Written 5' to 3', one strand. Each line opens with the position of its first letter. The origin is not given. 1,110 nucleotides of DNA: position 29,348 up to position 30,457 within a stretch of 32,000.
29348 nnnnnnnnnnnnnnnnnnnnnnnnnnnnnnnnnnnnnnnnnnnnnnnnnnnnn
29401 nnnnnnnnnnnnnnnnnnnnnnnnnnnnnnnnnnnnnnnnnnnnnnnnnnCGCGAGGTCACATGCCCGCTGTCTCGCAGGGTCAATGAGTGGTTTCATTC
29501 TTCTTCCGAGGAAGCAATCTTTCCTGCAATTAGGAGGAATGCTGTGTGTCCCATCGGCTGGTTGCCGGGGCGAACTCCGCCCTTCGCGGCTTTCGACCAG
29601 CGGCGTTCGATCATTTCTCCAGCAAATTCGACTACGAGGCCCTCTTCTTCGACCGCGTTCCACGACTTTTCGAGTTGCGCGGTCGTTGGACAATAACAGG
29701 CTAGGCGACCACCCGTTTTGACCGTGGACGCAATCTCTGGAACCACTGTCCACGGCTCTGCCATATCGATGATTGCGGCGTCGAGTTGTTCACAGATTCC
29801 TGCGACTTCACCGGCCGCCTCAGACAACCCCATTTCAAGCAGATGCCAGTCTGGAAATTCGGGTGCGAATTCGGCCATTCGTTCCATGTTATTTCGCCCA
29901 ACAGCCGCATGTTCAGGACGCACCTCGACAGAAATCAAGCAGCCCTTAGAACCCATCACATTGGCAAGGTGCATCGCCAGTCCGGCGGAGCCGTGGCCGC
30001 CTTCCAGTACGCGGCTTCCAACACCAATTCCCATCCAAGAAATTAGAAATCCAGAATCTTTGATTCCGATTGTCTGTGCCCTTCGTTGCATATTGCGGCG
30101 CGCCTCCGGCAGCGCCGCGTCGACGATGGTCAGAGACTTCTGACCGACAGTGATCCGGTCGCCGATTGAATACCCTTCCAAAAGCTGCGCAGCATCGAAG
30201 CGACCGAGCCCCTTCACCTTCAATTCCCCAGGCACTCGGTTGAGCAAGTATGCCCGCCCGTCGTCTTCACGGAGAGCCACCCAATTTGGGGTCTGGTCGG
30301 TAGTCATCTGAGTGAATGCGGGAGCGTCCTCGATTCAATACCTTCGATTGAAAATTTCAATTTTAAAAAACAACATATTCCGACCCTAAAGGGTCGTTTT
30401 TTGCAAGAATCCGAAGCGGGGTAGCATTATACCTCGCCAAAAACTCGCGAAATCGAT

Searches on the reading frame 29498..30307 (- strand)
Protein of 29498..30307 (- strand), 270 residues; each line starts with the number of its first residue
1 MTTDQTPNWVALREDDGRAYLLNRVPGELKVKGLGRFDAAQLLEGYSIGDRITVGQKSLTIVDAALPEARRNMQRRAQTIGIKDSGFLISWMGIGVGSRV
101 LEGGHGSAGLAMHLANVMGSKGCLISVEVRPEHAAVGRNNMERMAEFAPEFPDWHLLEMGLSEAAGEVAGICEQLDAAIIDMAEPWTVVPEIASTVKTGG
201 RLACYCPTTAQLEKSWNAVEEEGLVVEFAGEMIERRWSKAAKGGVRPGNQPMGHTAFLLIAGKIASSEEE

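Call 37: search_protein_families(library=pfam, proteins=[window:29498-30307:-], max_evalue=0.001)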
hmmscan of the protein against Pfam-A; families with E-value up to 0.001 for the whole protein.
window:29498-30307:- (270 aa): 2 families
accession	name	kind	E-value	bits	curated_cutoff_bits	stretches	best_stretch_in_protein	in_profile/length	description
PF08704.16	GCD14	-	5.4e-14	52.9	26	1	72-224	16-164/247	tRNA methyltransferase complex GCD14 subunit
PF01135.25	PCMT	-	0.00057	20.1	20.3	1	86-145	63-122/210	Protein-L-isoaspartate(D-aspartate) O-methyltransferase (PCMT)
